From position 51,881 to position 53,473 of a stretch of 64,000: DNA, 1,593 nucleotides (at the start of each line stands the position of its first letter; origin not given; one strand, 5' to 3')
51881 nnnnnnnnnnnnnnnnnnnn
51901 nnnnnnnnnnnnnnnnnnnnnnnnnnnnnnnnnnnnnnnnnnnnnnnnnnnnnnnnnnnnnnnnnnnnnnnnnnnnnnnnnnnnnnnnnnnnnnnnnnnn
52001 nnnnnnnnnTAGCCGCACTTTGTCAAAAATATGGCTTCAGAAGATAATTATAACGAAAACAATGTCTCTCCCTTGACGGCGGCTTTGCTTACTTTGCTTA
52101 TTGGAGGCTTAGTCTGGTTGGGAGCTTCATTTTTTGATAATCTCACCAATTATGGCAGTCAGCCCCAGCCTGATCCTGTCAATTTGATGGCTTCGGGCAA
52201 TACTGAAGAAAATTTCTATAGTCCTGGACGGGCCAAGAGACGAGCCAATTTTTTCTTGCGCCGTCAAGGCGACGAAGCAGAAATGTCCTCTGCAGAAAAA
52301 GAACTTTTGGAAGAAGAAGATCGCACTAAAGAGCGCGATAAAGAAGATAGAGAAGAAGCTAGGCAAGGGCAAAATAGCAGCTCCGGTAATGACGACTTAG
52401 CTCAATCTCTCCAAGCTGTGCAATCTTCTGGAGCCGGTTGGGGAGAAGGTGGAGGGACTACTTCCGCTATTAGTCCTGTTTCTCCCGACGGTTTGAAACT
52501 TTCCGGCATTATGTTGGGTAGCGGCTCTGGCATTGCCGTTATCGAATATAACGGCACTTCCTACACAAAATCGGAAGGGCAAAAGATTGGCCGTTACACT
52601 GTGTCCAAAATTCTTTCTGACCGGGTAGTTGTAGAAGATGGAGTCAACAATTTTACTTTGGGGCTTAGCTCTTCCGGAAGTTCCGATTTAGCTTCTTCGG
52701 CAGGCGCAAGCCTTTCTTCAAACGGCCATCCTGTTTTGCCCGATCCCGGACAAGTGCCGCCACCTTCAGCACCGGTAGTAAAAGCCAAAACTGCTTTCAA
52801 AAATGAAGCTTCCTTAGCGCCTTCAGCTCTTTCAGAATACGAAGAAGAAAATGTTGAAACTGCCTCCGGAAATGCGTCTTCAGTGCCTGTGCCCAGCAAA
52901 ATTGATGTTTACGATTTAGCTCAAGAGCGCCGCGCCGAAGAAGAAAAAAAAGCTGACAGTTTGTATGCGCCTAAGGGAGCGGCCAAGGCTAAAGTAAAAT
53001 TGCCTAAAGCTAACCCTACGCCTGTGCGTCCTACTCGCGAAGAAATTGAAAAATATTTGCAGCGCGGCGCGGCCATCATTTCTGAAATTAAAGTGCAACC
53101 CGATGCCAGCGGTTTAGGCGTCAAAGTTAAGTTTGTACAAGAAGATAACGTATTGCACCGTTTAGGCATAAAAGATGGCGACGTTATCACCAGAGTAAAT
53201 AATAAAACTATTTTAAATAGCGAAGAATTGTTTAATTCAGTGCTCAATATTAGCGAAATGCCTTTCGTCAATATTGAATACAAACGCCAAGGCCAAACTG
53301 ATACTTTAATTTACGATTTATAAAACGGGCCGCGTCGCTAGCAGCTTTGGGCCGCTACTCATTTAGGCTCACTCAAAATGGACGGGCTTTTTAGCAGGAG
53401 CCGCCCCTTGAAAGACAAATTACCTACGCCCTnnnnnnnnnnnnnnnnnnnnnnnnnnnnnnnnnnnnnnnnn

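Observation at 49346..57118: Partner-switching module fused to a partial T2SS-like gene set with no secretin, ATPase or major pseudopilin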

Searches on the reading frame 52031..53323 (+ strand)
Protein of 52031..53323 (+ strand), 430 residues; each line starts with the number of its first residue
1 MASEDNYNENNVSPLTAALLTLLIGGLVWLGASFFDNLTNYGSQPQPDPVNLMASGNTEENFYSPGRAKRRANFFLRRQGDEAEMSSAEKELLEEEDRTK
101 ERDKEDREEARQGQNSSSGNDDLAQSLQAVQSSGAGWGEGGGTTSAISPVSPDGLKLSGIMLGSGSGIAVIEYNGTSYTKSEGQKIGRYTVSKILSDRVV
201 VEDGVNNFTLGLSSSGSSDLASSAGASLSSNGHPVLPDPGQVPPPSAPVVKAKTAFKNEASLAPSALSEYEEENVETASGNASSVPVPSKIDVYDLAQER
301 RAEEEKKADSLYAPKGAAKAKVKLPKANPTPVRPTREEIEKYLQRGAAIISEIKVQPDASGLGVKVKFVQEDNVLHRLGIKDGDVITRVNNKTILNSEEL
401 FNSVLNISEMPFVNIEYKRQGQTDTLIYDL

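Call 4: search_protein_families(library=pfam, proteins=[window:52031-53323:+], max_evalue=0.1)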
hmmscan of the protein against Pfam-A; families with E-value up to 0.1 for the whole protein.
window:52031-53323:+ (430 aa): 3 families
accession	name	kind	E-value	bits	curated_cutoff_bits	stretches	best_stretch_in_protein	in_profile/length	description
PF13180.12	PDZ_2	-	3.2e-06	27.8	27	1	358-426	8-76/80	PDZ domain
PF00595.29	PDZ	-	0.0028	18.4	23.2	1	353-399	16-62/81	PDZ domain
PF17820.7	PDZ_6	-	0.0098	16.1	27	1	370-398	6-34/54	PDZ domain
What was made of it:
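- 52031..53323 (+): GspC paralogue A (430 aa): N-terminal TM anchor, HR domain at about residues 150-215, long low-complexity linkers, C-terminal PDZ. PDZ_2 3.2e-6 (call 4).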

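Call 10: search_protein_families(library=ncbifam, proteins=[window:52031-53323:+], max_evalue=0.1)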
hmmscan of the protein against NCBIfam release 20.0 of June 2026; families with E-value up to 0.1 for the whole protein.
window:52031-53323:+ (430 aa): 11 families
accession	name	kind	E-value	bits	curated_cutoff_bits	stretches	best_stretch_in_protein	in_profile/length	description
TIGR01713.1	typeII_sec_gspC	equivalog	1.3e-13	51.1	101.6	2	331-424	160-253/259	type II secretion system protein GspC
NF041515.1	GspC_delta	equivalog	7.9e-13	48.8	150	1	304-428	183-308/311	type II secretion system protein GspC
NF041616.1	T2SS_C_SYNERG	exception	1.9e-10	40.5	200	2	336-404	198-269/296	type II secretion system protein GspC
TIGR02037.1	degP_htrA_DO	subfamily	3.1e-05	23.1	416.2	1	357-423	363-429/434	Do family serine endopeptidase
NF041521.1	HhoA_HhoB_HtrA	equivalog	0.00043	19.7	450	1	361-426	263-327/335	HhoA/HhoB/HtrA family serine endopeptidase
NF008147.1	PRK10898.1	equivalog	0.0013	18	408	1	362-424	279-341/352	outer membrane-stress sensor serine endopeptidase DegS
NF047968.1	SerProtHtrA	equivalog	0.0014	18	470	1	362-426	289-353/357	serine protease HtrA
NF008189.1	PRK10942.1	equivalog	0.0025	16.4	720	1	361-403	411-453/477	serine endoprotease DegP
NF041199.1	trx7_PDZ_seleno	equivalog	0.0046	15.9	300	1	359-426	314-386/390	Trx7/PDZ domain-containing (seleno)protein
NF033885.1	conj_TraP_IncI1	equivalog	0.031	14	135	0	107-194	117-202/217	conjugal transfer protein TraP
TIGR00054.1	TIGR00054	equivalog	0.038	12.8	147.55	1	367-423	207-262/421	RIP metalloprotease RseP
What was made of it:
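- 52031..53323 (+): TIGR01713 1.3e-13 and NF041515 7.9e-13, both below cut-off (call 10).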

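Call 57: search_solved_structures(query=window:52031-53323:+, max_evalue=1, show_alignments=3)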
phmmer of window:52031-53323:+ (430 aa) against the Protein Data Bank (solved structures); distinct sequences matched with E-value up to 1: 36.
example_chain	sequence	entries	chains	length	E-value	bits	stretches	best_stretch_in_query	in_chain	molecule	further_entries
6z05_A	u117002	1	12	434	0.00022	24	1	363-423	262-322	DegQ family serine endoprotease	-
2p3w_A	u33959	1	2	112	0.00039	23.2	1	350-424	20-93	Probable serine protease HTRA3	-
3wkl_A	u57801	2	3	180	0.00046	23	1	364-408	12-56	Putative Zinc Metalloprotease AQ_1964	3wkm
7cqc_A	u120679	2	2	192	0.00062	22.5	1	364-408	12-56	Putative zinc metalloprotease aq_1964,PA14 from Podoplanin,Putative zinc metalloprotease a | Putative zinc metalloprotease aq_1964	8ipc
6icc_A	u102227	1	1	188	0.00071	22.3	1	364-408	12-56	PDZ tandem fragment with PA tag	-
6al1_A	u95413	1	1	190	0.00073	22.3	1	364-408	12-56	PDZ tandem fragment with PA tag insertion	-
6akq_A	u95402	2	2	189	0.00097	21.9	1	364-408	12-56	PDZ tandem fragment of A. aeolicus site-2 protease homolog with the PA tag insertion | PDZ tandem fragment with PA tag insertion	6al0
6icf_A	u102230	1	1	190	0.001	21.8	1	364-408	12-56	Putative zinc metalloprotease aq_1964,Putative zinc metalloprotease aq_1964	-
22kg_A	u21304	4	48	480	0.0014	21.3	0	356-426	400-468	Probable periplasmic serine endoprotease DegP-like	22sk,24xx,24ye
4ri0_A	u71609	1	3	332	0.0031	20.2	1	350-424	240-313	Serine protease HTRA3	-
9j82_A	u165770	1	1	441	0.0058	19.3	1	364-408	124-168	Putative zinc metalloprotease aq_1964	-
9j83_A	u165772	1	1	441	0.0058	19.3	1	364-408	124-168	Putative zinc metalloprotease aq_1964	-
7cqd_A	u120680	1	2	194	0.026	17.2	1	364-408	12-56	Putative zinc metalloprotease aq_1964,PA14 from Podoplanin,Putative zinc metalloprotease a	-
6hcg_e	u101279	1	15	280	0.064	15.9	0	339-427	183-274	Pectic enzymes secretion protein OutC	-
2pzd_A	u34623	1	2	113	0.071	15.8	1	362-420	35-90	Serine protease HTRA2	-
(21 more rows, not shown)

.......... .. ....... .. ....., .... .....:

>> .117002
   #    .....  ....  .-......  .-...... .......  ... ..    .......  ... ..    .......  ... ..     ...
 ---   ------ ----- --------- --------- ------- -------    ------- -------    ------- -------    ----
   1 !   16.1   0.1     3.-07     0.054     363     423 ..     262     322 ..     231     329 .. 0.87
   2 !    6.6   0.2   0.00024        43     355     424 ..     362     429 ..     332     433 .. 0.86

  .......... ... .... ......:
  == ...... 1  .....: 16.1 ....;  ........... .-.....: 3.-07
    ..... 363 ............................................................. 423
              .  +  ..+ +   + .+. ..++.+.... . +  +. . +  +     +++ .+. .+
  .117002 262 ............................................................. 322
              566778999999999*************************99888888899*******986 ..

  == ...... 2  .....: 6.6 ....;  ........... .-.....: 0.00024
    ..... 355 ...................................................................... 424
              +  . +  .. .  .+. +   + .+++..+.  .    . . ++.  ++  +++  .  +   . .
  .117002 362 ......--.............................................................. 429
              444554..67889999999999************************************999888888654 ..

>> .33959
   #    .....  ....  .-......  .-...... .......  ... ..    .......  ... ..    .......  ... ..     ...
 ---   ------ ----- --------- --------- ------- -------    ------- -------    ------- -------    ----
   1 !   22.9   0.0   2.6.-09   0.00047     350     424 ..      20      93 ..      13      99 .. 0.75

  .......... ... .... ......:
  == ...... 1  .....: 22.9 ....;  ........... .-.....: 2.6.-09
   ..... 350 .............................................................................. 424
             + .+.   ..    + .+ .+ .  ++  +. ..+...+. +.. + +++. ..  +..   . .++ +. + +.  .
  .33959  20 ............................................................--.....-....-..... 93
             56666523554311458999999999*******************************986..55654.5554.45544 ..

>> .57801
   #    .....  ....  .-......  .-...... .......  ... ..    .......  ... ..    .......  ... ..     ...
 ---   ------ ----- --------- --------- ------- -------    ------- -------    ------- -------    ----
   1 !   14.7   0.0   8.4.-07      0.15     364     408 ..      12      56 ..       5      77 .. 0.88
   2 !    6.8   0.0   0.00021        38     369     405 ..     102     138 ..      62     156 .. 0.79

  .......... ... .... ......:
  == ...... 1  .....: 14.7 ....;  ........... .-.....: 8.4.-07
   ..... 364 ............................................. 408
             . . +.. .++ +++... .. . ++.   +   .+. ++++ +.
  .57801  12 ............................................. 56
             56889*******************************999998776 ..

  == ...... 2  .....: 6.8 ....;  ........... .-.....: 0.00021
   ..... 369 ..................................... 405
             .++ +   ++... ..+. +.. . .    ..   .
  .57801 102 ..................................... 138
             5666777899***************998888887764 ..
